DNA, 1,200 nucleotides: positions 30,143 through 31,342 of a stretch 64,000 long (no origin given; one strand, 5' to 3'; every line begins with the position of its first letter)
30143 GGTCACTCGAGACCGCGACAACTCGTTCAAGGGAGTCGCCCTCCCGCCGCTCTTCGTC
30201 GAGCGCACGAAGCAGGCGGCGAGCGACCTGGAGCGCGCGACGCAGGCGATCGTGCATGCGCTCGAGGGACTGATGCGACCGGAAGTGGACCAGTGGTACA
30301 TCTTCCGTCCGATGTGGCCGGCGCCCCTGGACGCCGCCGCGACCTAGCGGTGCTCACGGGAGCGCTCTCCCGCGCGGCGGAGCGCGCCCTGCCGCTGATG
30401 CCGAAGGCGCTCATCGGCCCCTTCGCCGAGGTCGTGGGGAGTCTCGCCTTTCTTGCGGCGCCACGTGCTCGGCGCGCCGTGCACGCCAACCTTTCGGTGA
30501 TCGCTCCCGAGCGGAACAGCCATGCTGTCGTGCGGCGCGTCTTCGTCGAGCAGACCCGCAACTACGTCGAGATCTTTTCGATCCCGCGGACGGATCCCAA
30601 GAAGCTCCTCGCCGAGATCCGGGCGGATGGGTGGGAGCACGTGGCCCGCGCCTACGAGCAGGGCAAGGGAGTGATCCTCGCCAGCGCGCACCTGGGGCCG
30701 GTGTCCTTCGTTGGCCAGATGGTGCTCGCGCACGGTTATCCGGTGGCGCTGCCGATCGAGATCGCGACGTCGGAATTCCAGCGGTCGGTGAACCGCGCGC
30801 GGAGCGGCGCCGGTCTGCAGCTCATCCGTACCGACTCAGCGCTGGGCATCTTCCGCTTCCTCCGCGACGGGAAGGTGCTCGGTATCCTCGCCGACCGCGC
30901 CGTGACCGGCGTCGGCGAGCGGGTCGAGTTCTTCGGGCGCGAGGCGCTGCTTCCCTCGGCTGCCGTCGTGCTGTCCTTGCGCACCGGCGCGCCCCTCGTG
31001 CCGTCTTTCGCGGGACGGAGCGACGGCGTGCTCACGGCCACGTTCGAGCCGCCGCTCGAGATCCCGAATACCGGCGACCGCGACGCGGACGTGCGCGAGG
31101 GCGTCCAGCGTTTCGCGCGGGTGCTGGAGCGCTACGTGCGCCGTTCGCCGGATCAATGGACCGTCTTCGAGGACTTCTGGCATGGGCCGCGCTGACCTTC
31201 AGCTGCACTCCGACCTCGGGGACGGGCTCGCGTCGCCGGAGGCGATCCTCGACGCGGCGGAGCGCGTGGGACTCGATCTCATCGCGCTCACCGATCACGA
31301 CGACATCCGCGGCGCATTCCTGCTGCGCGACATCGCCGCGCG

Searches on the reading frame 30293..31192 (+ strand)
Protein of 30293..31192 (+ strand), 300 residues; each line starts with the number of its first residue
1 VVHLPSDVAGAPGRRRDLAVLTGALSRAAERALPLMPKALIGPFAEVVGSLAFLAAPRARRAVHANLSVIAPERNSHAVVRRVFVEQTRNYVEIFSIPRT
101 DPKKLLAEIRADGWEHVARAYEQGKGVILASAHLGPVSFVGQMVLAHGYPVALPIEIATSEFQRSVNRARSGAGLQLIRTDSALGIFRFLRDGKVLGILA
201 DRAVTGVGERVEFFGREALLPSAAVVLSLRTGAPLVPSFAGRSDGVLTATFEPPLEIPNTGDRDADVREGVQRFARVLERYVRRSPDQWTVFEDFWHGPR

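Call 81: search_protein_families(library=pfam, proteins=[window:30293-31192:+], max_evalue=0.000001)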
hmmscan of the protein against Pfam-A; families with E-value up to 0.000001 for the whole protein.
window:30293-31192:+ (300 aa): 1 family
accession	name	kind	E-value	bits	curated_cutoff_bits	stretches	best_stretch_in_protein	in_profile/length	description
PF03279.18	Lip_A_acyltrans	-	1.5e-30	106.8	22.3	1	28-296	21-293/295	Bacterial lipid A biosynthesis acyltransferase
